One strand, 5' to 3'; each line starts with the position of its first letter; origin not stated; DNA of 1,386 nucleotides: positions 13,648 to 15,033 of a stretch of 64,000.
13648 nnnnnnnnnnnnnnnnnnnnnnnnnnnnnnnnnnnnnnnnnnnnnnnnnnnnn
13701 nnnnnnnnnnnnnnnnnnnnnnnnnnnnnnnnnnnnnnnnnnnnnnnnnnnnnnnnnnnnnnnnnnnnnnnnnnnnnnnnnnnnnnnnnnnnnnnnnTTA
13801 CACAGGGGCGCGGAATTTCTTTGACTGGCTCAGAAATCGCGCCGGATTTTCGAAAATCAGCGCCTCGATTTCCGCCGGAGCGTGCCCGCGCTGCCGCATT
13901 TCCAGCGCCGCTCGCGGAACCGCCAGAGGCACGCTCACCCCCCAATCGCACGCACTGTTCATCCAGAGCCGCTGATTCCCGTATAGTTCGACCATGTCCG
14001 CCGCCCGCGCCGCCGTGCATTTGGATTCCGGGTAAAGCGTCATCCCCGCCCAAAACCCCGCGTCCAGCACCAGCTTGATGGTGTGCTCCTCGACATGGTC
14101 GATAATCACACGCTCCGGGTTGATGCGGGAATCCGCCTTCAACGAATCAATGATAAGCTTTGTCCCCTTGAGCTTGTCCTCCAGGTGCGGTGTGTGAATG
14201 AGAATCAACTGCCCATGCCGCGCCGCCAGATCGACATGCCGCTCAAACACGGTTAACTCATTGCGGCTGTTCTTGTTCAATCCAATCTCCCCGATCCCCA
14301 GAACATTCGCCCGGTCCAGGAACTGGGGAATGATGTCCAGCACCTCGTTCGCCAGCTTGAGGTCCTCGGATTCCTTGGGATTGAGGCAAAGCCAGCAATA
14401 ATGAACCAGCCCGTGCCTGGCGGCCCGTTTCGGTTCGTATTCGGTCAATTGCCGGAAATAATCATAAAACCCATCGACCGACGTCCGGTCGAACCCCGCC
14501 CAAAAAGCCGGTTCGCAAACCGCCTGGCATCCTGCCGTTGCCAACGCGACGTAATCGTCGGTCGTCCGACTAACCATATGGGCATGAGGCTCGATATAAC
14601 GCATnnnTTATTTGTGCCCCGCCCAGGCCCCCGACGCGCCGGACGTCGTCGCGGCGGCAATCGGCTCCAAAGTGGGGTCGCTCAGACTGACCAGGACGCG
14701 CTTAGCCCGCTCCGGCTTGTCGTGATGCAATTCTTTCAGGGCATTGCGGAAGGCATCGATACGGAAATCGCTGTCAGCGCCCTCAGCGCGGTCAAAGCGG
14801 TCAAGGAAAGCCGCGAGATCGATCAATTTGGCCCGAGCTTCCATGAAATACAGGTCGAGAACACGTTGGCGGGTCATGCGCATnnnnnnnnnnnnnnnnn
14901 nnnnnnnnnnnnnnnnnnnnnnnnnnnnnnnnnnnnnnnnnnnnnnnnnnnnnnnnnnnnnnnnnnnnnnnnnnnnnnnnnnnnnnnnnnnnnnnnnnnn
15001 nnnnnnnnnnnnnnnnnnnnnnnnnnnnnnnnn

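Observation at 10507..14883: Reduced or split ebo-like locus (TatD/EboB-like, EboE, UbiA/EboC-like) lacking EboD and EboF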

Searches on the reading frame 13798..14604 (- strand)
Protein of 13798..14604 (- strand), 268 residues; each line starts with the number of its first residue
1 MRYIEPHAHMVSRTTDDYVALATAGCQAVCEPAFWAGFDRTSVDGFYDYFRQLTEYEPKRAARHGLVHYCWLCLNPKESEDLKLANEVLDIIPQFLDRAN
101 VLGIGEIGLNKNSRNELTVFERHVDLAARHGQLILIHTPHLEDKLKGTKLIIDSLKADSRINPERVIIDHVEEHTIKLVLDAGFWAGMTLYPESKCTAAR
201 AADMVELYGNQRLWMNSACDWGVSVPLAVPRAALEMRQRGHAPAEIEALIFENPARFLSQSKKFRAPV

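Call 3: search_protein_families(library=pfam, proteins=[window:13798-14604:-], max_evalue=0.01)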
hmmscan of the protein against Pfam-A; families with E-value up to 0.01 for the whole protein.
window:13798-14604:- (268 aa): 2 families
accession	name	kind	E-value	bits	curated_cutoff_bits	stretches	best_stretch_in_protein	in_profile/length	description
PF01026.27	TatD_DNase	-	9.7e-08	32.1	27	1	64-189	51-175/253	TatD related DNase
PF22943.2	HTH_68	-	0.0061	16.6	27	0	231-248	8-25/45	Putative helix-turn-helix domain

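Call 4: search_protein_families(library=ncbifam, proteins=[window:13798-14604:-], max_evalue=0.01)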
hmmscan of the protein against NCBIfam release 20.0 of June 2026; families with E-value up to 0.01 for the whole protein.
window:13798-14604:- (268 aa): 1 family
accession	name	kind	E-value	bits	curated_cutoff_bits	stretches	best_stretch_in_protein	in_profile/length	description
TIGR00010.1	TIGR00010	subfamily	2.1e-05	24.1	206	1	73-144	60-135/253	YchF/TatD family DNA exonuclease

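Call 60: search_solved_structures(query=window:13798-14604:-, max_evalue=0.01)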
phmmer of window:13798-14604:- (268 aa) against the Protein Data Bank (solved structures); distinct sequences matched with E-value up to 0.01: 1.
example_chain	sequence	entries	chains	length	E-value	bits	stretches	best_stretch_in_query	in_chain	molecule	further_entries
3guw_A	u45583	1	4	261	3e-21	79.2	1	3-259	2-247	uncharacterized protein AF_1765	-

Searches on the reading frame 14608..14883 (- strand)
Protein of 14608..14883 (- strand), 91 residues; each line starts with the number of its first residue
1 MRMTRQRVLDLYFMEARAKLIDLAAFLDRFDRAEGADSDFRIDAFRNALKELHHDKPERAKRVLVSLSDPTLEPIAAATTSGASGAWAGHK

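Call 3: search_protein_families(library=pfam, proteins=[window:14608-14883:-], max_evalue=0.01)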
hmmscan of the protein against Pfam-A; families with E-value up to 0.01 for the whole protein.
window:14608-14883:- (91 aa): 0 families

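Call 4: search_protein_families(library=ncbifam, proteins=[window:14608-14883:-], max_evalue=0.01)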
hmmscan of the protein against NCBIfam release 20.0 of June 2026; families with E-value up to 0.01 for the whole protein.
window:14608-14883:- (91 aa): 0 families

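Call 32: find_homologous_proteins(query=window:14608-14883:-, max_evalue=0.001)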
Query window:14608-14883:- (91 aa): 973 proteins with E <= 0.001 among 974 candidates; the best 120 are listed.
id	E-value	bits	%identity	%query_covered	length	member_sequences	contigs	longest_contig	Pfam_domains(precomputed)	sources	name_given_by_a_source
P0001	1.2e-50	187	100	98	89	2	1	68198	-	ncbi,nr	ncbi:MAG TPA: hypothetical protein VH619_02105 [Verrucomicrobiae bacterium]|nr:hypothetical protein 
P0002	2.4e-42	161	86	100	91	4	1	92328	-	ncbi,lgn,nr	ncbi:MAG TPA: hypothetical protein VH595_05120 [Verrucomicrobiae bacterium]|nr:hypothetical protein 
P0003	2.7e-40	154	84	100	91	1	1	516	-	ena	-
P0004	9.1e-38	146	81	100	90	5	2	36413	-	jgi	jgi:hypothetical protein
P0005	1.2e-37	146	82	100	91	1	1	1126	-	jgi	jgi:hypothetical protein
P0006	3.8e-37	144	81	98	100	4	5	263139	-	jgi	jgi:hypothetical protein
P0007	4.0e-37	144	79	100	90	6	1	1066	-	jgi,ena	jgi:hypothetical protein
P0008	8.4e-37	143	79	100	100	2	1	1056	-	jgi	jgi:hypothetical protein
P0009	9.0e-37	143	81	98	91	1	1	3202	-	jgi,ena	-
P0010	1.1e-36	143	79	100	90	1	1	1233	-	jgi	jgi:hypothetical protein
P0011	2.4e-36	141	79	100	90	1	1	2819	-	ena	-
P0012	2.9e-36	141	80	100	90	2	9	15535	-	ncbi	-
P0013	3.4e-36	141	81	98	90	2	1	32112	-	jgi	jgi:hypothetical protein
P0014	4.4e-36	141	82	96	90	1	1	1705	-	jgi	jgi:hypothetical protein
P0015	4.7e-36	141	81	98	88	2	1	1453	-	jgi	jgi:hypothetical protein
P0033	1.9e-33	132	74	100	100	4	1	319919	-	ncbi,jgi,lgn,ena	ncbi:MAG: hypothetical protein ABSH38_00060 [Verrucomicrobiota bacterium]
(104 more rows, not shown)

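Call 34: find_encoding_contigs(protein=P0001, flank=10000, max_places=3)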
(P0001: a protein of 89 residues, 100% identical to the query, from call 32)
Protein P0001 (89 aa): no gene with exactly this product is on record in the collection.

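Call 50: search_solved_structures(query=A2, max_evalue=1)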
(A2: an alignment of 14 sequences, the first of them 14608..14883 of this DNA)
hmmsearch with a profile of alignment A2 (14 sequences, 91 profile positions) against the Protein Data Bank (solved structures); distinct sequences matched with E-value up to 1: 0.

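Call 74: predict_structure(alignment_id=A6)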
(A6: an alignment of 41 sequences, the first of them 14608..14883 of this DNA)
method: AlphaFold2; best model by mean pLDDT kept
length: 91 residues; sequences in the alignment: 41
mean_pLDDT: 76.9   pTM: 0.58
mean pLDDT of the five models: 76.9, 70.4, 69.2, 64.0, 58.2
residues with pLDDT >= 90: 29; 70-90: 38; 50-70: 10; < 50: 14
segments of 3 or more residues with pLDDT < 50: 77-80, 82-91
pLDDT, mean of each block of 10 residues (from residue 1): 88 92 93 82 89 80 78 53 42 36
secondary structure, 60 per line:
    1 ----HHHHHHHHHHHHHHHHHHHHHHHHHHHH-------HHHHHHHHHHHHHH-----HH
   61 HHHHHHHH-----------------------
elements in order: H5-32 H40-53 H59-68

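Call 77: fold_search(model_id=the predicted structure, library=pdb)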
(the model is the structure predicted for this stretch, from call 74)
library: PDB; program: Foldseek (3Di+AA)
matches with E <= 10: 18; with E <= 0.001: 0
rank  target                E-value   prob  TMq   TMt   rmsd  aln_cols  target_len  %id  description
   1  5iuj_E                4.3e+00  0.06  0.23  0.12  15.9        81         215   22  Crystal structure of the DesK-DesR complex in the phosphotransfer state with low Mg2+ (20 mM) (released 2016-12-21)
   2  3e98_B                5.9e+00  0.10  0.26  0.14  16.4        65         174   22  CRYSTAL STRUCTURE OF a GAF domain containing protein that belongs to Pfam DUF484 family (PA5279) FROM PSEUDOMONAS AERU (released 2008-09-02)
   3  9ukt_D                6.7e+00  0.13  0.26  0.02   3.1        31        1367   19  CryoEM structure of the T.thermophilus transcription initiation complex bound to Gp4A-C-U and CTP, -1 dC in the templa (released 2025-10-22)
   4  5x22_D                7.1e+00  0.14  0.26  0.02   3.1        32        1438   19  Crystal structure of Thermus thermophilus transcription initiation complex with GpA and CMPcPP (released 2017-07-05)
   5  3gie_B                7.5e+00  0.06  0.28  0.13  20.3        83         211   17  Crystal structure of DesKC_H188E in complex with AMP-PCP (released 2009-09-15)
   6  9ujl_D                8.0e+00  0.11  0.26  0.02   3.1        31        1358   19  CryoEM structure of the T.thermophilus transcription initiation complex in the presence of Ap4A (released 2025-10-22)
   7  9uma_D                8.0e+00  0.11  0.26  0.02   3.1        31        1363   19  CryoEM structure of T.thermophilus transcription initiation complex bound to Gp4A-C, -1 dA in the template DNA strand (released 2025-10-22)
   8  6v7b_a                8.0e+00  0.10  0.37  0.28   7.8        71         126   14  Cryo-EM reconstruction of Pyrobaculum filamentous virus 2 (PFV2) (released 2020-04-01)
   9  3b1w_D                8.5e+00  0.04  0.19  0.09   8.7        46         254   22  Crystal structure of an S. thermophilus NFeoB E67A mutant bound to GDP (released 2011-11-02)
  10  5iuk_E                8.5e+00  0.04  0.24  0.13  15.7        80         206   24  Crystal structure of the DesK-DesR complex in the phosphotransfer state with high Mg2+ (150 mM) (released 2016-12-21)
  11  4rnc_A                9.1e+00  0.11  0.22  0.08   2.8        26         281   27  Crystal structure of an esterase RhEst1 from Rhodococcus sp. ECU1013 (released 2015-10-28)
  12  4oiq_D                9.1e+00  0.11  0.26  0.02   3.2        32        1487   19  Crystal structure of Thermus thermophilus transcription initiation complex soaked with GE23077 and rifampicin (released 2014-05-07)
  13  9ujn_D                9.1e+00  0.10  0.26  0.02   3.1        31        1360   19  CryoEM structure of the T.thermophilus transcription initiation complex bound to ATP-C, -1 dC in the template DNA stra (released 2025-10-22)
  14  9ukn_D                9.1e+00  0.10  0.26  0.02   3.1        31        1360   19  CryoEM structure of the T.thermophilus transcription initiation complex (released 2025-10-22)
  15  9fo6_D                9.1e+00  0.10  0.26  0.02   3.1        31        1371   19  GTP bound in de novo transcription initiation T. thermophilus RNA polymerase complex with TC DNA template (released 2025-12-17)
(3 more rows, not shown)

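Call 86: find_encoding_contigs(protein=P0033, flank=10000, max_places=2)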
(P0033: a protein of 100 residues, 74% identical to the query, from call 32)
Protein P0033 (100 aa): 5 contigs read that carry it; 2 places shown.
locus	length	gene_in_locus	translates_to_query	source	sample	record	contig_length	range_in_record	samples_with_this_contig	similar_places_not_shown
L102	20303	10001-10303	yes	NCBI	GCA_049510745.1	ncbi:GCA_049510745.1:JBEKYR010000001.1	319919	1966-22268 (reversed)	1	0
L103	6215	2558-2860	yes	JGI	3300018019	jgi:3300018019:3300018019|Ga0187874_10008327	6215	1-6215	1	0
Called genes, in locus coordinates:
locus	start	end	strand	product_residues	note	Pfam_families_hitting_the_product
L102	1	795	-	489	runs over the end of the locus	PF13428:TPR_14 (faint), PF13432:TPR_16, PF14559:TPR_19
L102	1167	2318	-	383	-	PF00266:Aminotran_5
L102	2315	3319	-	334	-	PF00482:T2SSF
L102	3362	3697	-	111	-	PF00085:Thioredoxin, PF13098:Thioredoxin_2, PF13905:Thioredoxin_8 (faint), PF07449:HyaE (weak)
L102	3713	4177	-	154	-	-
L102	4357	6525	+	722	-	PF01451:LMWPc, PF02502:LacAB_rpiB, PF00464:SHMT, PF00155:Aminotran_1_2, PF01212:Beta_elim_lyase (weak)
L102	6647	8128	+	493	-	PF07498:Rho_N, PF07497:Rho_RNA_bind, PF00006:ATP-synt_ab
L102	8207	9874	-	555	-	PF01120:Alpha_L_fucos, PF16757:Fucosidase_C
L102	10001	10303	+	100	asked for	-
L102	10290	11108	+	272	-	PF01026:TatD_DNase (weak)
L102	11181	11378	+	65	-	PF10049:DUF2283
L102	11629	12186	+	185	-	PF10543:ORF6N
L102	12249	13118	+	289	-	PF01040:UbiA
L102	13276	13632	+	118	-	-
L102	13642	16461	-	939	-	-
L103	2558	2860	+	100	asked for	-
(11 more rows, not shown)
